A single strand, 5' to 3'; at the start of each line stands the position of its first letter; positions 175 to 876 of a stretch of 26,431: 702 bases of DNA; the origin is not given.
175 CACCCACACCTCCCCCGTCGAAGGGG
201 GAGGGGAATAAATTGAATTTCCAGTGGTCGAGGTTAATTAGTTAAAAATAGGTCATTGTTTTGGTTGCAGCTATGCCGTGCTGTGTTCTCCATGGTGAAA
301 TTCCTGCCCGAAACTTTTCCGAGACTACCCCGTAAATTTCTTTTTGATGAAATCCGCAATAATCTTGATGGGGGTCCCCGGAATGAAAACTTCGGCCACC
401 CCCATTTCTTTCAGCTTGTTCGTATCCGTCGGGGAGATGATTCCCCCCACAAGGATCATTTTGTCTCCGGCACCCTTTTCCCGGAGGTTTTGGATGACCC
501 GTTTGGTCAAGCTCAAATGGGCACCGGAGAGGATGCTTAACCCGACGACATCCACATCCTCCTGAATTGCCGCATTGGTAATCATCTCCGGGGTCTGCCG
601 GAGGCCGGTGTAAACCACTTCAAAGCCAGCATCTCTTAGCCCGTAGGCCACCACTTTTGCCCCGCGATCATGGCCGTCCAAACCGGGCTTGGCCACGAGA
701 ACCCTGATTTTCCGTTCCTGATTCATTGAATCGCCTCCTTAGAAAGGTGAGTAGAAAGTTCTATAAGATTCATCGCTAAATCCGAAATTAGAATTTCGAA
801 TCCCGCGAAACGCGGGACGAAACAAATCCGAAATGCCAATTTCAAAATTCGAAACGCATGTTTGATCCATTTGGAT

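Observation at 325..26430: Candidate undescribed pathway: divergent twin-mutase locus for substituted succinates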

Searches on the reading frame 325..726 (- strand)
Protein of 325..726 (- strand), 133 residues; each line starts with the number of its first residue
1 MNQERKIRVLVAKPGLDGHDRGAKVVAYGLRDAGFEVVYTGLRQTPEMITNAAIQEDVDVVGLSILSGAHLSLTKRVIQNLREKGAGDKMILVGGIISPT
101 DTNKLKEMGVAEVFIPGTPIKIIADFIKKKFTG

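Call 3: search_protein_families(library=pfam, proteins=[window:325-726:-])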
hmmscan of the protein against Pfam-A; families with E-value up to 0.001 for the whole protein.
window:325-726:- (133 aa): 1 family
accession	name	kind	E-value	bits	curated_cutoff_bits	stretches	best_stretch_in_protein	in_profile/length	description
PF02310.24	B12-binding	-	5.1e-24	84.9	32.1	1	8-118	2-114/121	B12 binding domain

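Call 6: search_protein_families(library=ncbifam, proteins=[window:325-726:-], max_evalue=0.00001)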
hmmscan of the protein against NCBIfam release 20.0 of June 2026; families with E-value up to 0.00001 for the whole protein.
window:325-726:- (133 aa): 11 families
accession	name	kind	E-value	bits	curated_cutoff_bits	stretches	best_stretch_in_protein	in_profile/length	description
TIGR00640.1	acid_CoA_mut_C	subfamily_domain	9.8e-52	174.4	57.45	1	5-131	1-127/132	methylmalonyl-CoA mutase C-terminal domain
NF006944.0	PRK09426.1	equivalog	1.4e-37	129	876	1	3-129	586-712/721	methylmalonyl-CoA mutase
NF045497.1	IsobCoAmut_IcmF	equivalog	2.6e-17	61.9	1500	1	6-117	2-115/1076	fused isobutyryl-CoA mutase/GTPase IcmF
TIGR01501.1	MthylAspMutase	equivalog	2.6e-12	46.7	135.8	1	11-130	6-131/134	methylaspartate mutase subunit S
NF002612.0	PRK02261.1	equivalog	8.8e-12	44.8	110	1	7-129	4-132/148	methylaspartate mutase subunit S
NF041607.1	dimeth_corrin_MtbC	equivalog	5e-08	32.7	350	1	17-96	93-173/203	dimethylamine corrinoid protein MtbC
NF040743.1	ornith_mutase_E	equivalog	4.7e-07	28.2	800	1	3-130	592-725/730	D-ornithine 4,5-aminomutase subunit OraE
TIGR02082.1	metH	equivalog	5e-07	27.7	1010.85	1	5-101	732-828/1182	methionine synthase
NF007024.0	PRK09490.1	equivalog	1.4e-06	26.4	1497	1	4-96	749-840/1234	methionine synthase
NF047996.1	corrin_MtgC_2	exception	1.6e-06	27.7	370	1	16-96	99-181/212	glycine betaine-specific corrinoid protein MtgC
TIGR02370.1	pyl_corrinoid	subfamily_domain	9.7e-06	25.1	215.3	0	17-95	95-174/197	methyltransferase cognate corrinoid protein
